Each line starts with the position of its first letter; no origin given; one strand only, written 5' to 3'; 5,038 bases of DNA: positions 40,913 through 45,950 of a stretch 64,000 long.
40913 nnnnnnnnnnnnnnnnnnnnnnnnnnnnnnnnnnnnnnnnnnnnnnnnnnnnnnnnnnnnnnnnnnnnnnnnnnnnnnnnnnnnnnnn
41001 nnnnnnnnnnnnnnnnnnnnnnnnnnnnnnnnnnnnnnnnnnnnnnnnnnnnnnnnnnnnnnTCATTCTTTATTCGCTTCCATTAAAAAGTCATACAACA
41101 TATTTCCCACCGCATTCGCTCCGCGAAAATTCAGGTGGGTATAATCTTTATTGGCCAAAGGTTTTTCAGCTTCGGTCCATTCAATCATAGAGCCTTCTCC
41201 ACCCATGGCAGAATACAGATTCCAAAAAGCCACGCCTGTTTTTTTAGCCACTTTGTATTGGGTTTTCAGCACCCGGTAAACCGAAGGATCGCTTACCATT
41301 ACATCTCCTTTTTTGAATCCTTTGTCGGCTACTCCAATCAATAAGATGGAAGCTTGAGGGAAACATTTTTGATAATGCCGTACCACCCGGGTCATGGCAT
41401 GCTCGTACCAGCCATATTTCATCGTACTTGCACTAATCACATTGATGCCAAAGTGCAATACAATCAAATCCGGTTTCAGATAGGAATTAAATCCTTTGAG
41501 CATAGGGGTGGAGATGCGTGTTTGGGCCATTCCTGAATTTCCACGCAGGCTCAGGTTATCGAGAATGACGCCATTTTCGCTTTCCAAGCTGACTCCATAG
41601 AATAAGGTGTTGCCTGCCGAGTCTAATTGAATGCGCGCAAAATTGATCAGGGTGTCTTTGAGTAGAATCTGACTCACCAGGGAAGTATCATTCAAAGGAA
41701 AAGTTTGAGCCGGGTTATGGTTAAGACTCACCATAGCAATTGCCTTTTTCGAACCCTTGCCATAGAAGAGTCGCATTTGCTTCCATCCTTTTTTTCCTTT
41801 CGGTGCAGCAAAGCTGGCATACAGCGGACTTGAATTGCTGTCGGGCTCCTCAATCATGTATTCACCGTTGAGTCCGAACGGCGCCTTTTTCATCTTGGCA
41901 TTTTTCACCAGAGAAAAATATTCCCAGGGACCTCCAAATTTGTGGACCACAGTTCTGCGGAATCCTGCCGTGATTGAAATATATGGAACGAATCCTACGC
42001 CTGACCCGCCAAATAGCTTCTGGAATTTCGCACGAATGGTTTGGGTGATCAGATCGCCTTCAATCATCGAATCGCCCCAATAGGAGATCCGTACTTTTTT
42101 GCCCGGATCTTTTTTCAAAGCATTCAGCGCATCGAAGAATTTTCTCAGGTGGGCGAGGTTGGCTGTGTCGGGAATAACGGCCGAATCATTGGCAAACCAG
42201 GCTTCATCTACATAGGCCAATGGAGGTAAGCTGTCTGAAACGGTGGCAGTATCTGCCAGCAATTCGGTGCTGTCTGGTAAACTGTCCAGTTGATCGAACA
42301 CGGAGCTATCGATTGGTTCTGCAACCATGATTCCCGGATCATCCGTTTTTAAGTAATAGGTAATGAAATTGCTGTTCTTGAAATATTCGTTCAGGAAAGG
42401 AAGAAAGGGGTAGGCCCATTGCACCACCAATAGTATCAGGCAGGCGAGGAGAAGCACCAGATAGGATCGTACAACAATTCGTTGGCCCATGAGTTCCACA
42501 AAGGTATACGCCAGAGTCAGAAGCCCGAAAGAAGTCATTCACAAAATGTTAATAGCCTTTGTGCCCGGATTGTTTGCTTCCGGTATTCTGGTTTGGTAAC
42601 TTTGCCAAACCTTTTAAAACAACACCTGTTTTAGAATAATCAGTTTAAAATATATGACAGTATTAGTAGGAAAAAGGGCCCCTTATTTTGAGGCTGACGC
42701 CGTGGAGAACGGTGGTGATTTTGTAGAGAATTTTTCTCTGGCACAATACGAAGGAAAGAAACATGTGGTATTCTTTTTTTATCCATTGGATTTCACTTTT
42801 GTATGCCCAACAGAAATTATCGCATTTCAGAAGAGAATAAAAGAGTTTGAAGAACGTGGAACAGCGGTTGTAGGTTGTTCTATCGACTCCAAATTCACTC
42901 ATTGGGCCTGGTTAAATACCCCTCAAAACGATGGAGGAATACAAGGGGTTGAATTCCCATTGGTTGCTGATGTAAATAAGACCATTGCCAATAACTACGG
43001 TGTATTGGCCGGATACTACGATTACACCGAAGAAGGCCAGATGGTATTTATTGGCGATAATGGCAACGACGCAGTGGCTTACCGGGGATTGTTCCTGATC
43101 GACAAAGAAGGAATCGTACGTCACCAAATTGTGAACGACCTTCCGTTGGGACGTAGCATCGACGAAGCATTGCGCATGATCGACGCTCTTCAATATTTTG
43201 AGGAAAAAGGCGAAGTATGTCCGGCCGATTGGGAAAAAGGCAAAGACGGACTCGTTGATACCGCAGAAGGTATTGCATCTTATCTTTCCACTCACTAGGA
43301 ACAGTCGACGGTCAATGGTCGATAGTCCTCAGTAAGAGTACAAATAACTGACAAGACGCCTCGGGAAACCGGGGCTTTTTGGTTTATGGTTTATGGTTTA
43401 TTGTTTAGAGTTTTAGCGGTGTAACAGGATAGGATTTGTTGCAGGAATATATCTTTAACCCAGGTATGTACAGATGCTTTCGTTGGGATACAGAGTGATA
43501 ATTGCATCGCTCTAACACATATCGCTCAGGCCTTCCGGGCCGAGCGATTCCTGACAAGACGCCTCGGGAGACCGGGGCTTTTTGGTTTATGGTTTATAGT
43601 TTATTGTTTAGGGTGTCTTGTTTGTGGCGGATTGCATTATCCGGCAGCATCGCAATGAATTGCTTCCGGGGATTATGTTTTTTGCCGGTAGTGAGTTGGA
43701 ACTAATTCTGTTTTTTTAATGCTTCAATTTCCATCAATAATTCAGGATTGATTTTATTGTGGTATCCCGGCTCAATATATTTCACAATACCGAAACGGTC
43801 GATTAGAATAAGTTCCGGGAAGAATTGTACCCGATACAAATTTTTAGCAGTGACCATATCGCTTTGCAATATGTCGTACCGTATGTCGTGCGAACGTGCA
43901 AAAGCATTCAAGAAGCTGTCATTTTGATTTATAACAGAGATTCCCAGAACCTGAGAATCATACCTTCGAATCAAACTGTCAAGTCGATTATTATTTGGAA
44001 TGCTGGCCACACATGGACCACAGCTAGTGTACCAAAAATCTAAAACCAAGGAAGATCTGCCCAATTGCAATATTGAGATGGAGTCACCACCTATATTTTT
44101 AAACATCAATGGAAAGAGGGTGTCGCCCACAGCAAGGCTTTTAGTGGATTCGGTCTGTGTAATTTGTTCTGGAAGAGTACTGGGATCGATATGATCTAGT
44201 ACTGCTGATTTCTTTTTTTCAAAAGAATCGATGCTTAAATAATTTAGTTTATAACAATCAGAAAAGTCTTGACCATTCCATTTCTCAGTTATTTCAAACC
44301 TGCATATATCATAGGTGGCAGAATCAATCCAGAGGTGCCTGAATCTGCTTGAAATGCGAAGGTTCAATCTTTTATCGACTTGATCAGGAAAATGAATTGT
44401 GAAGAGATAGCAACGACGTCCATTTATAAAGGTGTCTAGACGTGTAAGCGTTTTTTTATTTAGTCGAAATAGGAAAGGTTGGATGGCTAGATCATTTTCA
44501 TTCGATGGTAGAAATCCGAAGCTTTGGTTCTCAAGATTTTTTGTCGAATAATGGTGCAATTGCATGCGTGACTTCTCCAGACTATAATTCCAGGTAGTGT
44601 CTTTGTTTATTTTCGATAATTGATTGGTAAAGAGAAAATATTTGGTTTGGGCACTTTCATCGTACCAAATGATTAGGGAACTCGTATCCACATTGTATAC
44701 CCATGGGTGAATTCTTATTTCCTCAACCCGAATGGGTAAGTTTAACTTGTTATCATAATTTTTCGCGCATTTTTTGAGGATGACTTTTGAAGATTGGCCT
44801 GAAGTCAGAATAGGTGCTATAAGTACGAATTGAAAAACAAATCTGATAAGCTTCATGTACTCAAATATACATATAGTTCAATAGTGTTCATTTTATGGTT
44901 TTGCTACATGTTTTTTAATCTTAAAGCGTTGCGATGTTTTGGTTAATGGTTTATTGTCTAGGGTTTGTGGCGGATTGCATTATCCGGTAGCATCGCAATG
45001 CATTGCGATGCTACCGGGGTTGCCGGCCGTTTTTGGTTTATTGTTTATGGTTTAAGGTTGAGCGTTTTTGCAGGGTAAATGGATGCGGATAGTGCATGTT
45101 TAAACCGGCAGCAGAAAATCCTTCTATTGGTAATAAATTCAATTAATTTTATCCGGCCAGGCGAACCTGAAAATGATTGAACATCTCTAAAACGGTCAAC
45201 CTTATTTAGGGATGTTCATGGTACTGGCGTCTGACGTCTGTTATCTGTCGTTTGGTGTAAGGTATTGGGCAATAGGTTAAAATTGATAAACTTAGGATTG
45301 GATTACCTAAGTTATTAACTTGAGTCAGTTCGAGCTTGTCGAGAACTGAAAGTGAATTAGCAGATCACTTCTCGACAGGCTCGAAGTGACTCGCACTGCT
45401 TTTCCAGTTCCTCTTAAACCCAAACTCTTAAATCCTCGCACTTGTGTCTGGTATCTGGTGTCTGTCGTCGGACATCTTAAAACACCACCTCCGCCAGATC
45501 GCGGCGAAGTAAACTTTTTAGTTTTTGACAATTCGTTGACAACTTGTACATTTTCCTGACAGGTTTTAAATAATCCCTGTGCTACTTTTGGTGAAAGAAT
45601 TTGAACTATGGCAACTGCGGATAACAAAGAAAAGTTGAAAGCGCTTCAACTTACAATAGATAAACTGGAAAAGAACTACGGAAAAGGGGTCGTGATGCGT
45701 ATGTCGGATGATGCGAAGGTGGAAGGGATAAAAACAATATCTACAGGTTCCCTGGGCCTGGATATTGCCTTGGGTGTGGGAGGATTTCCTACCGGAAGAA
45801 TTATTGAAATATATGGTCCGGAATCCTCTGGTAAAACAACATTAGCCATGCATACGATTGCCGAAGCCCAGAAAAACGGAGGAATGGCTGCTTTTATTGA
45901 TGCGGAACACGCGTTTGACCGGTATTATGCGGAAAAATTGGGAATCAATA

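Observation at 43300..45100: AT-rich TlpA-like gene flanked by roughly 60-nt direct repeats and duplicated terminator modules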

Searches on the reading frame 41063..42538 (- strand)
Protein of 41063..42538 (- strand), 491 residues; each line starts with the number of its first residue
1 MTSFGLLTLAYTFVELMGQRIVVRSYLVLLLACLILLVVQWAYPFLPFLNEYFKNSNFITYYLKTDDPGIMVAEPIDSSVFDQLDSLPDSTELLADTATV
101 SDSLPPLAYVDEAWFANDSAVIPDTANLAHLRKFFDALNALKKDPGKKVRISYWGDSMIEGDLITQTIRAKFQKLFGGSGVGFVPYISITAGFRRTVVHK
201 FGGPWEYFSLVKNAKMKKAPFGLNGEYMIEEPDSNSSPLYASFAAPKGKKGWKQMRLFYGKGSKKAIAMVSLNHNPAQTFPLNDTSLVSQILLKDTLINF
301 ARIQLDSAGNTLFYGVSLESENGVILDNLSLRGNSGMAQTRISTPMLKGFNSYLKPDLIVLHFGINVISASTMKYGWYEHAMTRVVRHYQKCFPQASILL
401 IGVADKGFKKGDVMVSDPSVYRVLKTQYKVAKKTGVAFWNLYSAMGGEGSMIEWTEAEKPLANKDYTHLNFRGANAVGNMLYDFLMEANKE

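Call 8: search_protein_families(library=pfam, proteins=[window:41063-42538:-], max_evalue=0.01)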
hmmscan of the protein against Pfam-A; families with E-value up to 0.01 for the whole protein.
window:41063-42538:- (491 aa): 1 family
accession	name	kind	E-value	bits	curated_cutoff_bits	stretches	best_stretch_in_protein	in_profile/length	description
PF13472.12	Lipase_GDSL_2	-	4.8e-07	30.9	32.9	1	326-470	35-172/178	GDSL-like Lipase/Acylhydrolase family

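Call 26: find_homologous_proteins(query=window:41063-42538:-, max_evalue=1e-40)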
Query window:41063-42538:- (491 aa): 1483 proteins with E <= 1e-40 among 8000 candidates; the best 120 are listed.
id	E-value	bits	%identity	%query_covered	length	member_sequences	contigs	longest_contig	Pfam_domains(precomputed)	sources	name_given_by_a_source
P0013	0.0e+0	1118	100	100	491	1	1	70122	PF13472.13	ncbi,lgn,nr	ncbi:MAG: hypothetical protein GC180_07685 [Bacteroidetes bacterium]|nr:hypothetical protein [Bacter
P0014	1.3e-237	807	73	100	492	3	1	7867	-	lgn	-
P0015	8.8e-225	765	72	96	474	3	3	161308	PF13472.13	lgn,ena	-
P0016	1.7e-222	757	70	97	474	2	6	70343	PF13472.13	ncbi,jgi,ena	-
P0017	8.9e-215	732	70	92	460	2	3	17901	PF13472.13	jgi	-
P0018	3.6e-206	703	65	97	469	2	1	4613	PF13472.13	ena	-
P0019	9.0e-203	692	64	95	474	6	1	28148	PF13472.13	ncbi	-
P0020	8.7e-201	685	64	95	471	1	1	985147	PF13472.13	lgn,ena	-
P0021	1.8e-175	602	58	93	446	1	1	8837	PF13472.13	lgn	-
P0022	1.2e-169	583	68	78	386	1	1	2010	-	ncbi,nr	ncbi:MAG: hypothetical protein LPK45_07755, partial [Bacteroidota bacterium]|nr:hypothetical protein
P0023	9.3e-160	550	54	95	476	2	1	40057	PF13472.13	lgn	-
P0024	8.9e-152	524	53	96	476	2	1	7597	-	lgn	-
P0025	1.8e-146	506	51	96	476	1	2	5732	-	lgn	-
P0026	2.1e-146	506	52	96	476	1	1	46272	PF13472.13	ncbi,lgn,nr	ncbi:MAG: hypothetical protein EP332_09560 [Bacteroidetes bacterium]|nr:MAG: hypothetical protein EP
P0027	1.9e-119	417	63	61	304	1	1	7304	-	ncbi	-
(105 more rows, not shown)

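Call 27: find_encoding_contigs(protein=P0015, flank=7000, max_places=2)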
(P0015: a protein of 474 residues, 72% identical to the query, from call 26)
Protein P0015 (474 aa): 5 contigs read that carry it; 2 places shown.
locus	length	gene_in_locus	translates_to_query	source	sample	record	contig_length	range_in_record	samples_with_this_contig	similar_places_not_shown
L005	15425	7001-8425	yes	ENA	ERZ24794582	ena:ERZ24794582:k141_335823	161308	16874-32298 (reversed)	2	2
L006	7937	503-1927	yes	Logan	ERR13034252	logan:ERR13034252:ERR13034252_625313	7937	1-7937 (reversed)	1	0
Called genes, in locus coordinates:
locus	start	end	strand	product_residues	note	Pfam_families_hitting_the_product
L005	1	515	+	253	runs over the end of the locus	PF00510:COX3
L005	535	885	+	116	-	PF03626:COX4_pro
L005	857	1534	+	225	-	PF00578:AhpC-TSA (weak), PF02630:SCO1-SenC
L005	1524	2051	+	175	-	PF04238:DUF420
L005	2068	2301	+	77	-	-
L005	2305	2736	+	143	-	PF06170:DUF983 (weak)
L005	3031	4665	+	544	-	PF01268:FTHFS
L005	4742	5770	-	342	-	PF00154:RecA_N, PF06745:ATPase (weak), PF08423:Rad51, PF27531:MT3502_N (weak), PF01637:ATPase_2 (weak), PF21096:RecA_C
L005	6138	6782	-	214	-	PF00578:AhpC-TSA, PF08534:Redoxin, PF10417:1-cysPrx_C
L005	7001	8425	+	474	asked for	PF13472:Lipase_GDSL_2 (weak)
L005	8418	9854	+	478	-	PF01476:LysM, PF13472:Lipase_GDSL_2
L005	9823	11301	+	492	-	PF03062:MBOAT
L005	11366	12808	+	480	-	PF07494:Reg_prop (faint)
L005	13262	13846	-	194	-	PF06940:DUF1287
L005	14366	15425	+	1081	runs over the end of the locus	PF14870:PSII_BNR (faint), PF02012:BNR (faint), PF13088:BNR_2 (faint), PF15902:Sortilin-Vps10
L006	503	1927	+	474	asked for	PF13472:Lipase_GDSL_2 (weak)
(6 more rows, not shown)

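Call 28: find_encoding_contigs(protein=P0016, flank=7000, max_places=2)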
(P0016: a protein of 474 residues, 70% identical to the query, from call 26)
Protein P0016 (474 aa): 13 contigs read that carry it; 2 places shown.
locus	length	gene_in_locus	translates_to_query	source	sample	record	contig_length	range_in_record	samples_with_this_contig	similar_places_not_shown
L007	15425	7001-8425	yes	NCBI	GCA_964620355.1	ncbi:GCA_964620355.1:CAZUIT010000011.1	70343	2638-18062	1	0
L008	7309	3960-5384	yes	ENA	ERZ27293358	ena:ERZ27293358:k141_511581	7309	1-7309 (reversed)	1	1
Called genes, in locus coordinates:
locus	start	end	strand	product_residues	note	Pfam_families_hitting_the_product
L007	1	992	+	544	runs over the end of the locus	PF18962:Por_Secre_tail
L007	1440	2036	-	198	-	-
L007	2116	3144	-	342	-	PF00154:RecA_N, PF06745:ATPase (weak), PF08423:Rad51, PF27531:MT3502_N (faint), PF01637:ATPase_2 (weak), PF21096:RecA_C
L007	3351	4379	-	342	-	PF01548:DEDD_Tnp_IS110, PF02371:Transposase_20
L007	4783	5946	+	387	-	PF00578:AhpC-TSA (weak)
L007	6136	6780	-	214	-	PF00578:AhpC-TSA, PF08534:Redoxin, PF10417:1-cysPrx_C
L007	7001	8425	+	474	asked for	PF13472:Lipase_GDSL_2 (faint)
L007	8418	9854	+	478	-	PF01476:LysM, PF00657:Lipase_GDSL (weak), PF13472:Lipase_GDSL_2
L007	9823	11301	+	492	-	PF03062:MBOAT, PF13813:MBOAT_2 (weak)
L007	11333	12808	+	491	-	PF07494:Reg_prop (faint)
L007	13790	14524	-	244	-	-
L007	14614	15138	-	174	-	-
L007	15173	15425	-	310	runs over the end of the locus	-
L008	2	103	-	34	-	?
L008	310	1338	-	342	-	PF01548:DEDD_Tnp_IS110, PF02371:Transposase_20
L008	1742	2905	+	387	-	PF00578:AhpC-TSA (weak)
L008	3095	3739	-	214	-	PF00578:AhpC-TSA, PF08534:Redoxin, PF10417:1-cysPrx_C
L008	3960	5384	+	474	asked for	PF13472:Lipase_GDSL_2 (faint)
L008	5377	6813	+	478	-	PF01476:LysM, PF00657:Lipase_GDSL (weak), PF13472:Lipase_GDSL_2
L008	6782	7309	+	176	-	?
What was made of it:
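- On Horizontally acquired island or cassette: IS110 is present only in relative L007 (call 28).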

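Call 29: find_encoding_contigs(protein=P0014, flank=7000, max_places=2)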
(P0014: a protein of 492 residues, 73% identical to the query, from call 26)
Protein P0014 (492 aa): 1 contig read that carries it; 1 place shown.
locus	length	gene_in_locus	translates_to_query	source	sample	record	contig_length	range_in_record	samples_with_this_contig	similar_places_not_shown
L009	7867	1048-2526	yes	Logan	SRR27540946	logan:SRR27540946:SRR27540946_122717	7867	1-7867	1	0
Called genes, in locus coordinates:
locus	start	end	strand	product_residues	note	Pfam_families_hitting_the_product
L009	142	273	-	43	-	-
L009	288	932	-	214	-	PF00578:AhpC-TSA, PF08534:Redoxin, PF10417:1-cysPrx_C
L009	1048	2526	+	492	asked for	-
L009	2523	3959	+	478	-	PF01476:LysM, PF13472:Lipase_GDSL_2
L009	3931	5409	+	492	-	PF03062:MBOAT, PF13813:MBOAT_2 (weak)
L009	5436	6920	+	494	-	PF07494:Reg_prop (faint)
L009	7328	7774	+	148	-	-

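Call 37: find_encoding_contigs(protein=P0017, flank=7000, max_places=2)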
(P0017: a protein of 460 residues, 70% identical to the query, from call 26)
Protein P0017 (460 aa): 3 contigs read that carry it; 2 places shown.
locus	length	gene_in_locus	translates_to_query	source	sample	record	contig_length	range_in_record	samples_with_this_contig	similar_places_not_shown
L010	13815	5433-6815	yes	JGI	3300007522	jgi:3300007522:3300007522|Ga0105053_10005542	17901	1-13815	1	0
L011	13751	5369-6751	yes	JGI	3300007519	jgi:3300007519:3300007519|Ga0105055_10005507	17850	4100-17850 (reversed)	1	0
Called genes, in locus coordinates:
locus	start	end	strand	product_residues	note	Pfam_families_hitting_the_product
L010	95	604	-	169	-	PF13620:CarboxypepD_reg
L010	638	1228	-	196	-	PF13715:CarbopepD_reg_2 (faint), PF13620:CarboxypepD_reg (weak)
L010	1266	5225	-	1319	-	PF18962:Por_Secre_tail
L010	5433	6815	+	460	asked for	PF13472:Lipase_GDSL_2 (weak)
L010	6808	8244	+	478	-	PF00657:Lipase_GDSL (faint), PF01476:LysM, PF13472:Lipase_GDSL_2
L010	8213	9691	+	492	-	PF03062:MBOAT, PF13813:MBOAT_2 (weak)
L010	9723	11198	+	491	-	PF07494:Reg_prop (faint)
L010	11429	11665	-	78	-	PF12843:QSregVF_b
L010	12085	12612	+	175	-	-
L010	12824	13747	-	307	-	PF08331:QueG_DUF1730, PF12838:Fer4_7 (weak), PF13484:Fer4_16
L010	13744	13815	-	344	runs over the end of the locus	PF05496:RuvB_N, PF00004:AAA, PF07728:AAA_5 (weak), PF17864:AAA_lid_4, PF05491:WHD_RuvB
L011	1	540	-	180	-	?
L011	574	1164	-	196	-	PF13715:CarbopepD_reg_2 (faint), PF13620:CarboxypepD_reg (weak)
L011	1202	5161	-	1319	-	PF18962:Por_Secre_tail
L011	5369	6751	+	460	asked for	PF13472:Lipase_GDSL_2 (weak)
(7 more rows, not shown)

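Call 38: find_encoding_contigs(protein=P0019, flank=7000, max_places=2)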
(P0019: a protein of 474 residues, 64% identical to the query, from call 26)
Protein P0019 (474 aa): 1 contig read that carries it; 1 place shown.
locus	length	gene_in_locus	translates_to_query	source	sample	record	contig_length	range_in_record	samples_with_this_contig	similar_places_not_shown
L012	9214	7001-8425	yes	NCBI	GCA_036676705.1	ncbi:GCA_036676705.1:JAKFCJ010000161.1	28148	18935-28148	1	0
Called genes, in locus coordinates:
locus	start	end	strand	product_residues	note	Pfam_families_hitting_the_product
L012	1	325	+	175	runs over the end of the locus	PF04238:DUF420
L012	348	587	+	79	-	-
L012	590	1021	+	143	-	PF06170:DUF983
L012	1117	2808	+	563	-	PF01268:FTHFS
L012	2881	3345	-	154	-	-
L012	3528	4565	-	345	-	PF00154:RecA_N, PF06745:ATPase (weak), PF08423:Rad51, PF21096:RecA_C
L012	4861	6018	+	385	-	PF00578:AhpC-TSA (weak), PF08534:Redoxin (weak), PF13905:Thioredoxin_8 (weak)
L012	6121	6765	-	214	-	PF00578:AhpC-TSA, PF08534:Redoxin, PF10417:1-cysPrx_C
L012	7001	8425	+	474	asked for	PF13472:Lipase_GDSL_2 (weak)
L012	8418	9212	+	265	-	?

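Call 39: find_encoding_contigs(protein=P0026, flank=7000, max_places=2)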
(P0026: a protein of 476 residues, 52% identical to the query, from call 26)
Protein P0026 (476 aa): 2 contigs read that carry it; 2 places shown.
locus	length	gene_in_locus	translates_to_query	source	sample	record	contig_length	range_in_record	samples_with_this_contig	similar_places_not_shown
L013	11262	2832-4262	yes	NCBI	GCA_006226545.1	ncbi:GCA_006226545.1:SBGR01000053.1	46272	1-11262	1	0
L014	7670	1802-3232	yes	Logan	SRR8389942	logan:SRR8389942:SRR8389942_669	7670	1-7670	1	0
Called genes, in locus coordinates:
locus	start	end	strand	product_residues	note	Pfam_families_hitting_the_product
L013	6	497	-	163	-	-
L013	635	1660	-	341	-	PF00154:RecA_N, PF06745:ATPase (weak), PF08423:Rad51, PF01637:ATPase_2 (faint), PF21096:RecA_C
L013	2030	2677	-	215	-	PF00578:AhpC-TSA, PF08534:Redoxin, PF10417:1-cysPrx_C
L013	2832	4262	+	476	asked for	PF13472:Lipase_GDSL_2 (faint)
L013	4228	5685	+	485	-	PF01476:LysM, PF00657:Lipase_GDSL (weak), PF13472:Lipase_GDSL_2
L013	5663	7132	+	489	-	PF03062:MBOAT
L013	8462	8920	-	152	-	-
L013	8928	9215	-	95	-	-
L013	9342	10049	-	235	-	-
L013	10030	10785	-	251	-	PF00753:Lactamase_B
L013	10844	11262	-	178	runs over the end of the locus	-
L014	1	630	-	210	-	?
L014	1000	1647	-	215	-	PF00578:AhpC-TSA, PF08534:Redoxin, PF10417:1-cysPrx_C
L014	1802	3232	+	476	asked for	PF13472:Lipase_GDSL_2 (faint)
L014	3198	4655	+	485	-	PF01476:LysM, PF00657:Lipase_GDSL (weak), PF13472:Lipase_GDSL_2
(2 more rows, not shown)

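Call 40: find_encoding_contigs(protein=P0023, flank=7000, max_places=2)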
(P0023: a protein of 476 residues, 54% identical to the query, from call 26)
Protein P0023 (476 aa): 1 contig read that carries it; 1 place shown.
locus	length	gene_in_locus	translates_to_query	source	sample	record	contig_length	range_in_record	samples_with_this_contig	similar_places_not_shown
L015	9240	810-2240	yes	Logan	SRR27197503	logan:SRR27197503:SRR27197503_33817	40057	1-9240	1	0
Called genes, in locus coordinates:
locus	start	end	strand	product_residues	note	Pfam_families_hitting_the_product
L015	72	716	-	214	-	PF00578:AhpC-TSA, PF08534:Redoxin, PF10417:1-cysPrx_C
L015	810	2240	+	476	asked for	PF13472:Lipase_GDSL_2 (weak)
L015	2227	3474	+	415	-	PF00657:Lipase_GDSL (weak), PF13472:Lipase_GDSL_2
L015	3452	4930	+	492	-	PF03062:MBOAT, PF13813:MBOAT_2 (faint)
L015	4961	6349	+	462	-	PF07494:Reg_prop (faint)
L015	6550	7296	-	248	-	PF00072:Response_reg, PF04397:LytTR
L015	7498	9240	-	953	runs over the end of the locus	PF07494:Reg_prop (faint), PF07495:Y_Y_Y (weak), PF06580:His_kinase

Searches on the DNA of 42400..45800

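Call 7: search_rna_families(source=window, start=42400, end=45800, threshold=evalue, max_evalue=1, show_alignments=3)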
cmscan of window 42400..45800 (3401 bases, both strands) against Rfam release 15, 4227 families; matches with E-value up to 1: 1.
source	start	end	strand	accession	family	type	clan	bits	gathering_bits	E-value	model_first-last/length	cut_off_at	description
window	45235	45390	+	RF04338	Plastid-psbJ-2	Cis-reg;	CL00152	27.3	65.6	0.029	1-144/144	no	Plastid-psbJ-2 3UTR RNA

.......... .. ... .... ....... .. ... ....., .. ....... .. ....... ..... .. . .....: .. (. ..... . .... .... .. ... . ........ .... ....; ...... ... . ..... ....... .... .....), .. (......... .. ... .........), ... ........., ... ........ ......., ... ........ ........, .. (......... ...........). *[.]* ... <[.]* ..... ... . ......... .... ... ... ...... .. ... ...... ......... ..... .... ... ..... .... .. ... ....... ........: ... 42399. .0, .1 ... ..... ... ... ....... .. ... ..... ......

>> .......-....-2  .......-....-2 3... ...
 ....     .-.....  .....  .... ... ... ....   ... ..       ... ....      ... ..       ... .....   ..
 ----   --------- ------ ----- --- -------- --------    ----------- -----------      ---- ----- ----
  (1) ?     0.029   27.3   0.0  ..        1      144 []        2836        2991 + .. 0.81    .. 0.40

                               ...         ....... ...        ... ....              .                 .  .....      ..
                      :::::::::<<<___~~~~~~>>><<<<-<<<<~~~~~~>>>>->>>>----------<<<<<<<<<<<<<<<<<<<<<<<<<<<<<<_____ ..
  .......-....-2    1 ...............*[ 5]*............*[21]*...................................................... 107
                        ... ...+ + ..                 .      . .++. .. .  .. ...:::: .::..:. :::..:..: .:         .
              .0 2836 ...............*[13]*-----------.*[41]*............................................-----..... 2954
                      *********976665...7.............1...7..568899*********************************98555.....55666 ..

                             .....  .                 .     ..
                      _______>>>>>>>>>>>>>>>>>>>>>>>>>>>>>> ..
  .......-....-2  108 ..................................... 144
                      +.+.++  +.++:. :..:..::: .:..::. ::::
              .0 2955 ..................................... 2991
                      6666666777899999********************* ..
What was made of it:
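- Tried and rejected: Nothing matched U1 or the repeats (call 7).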
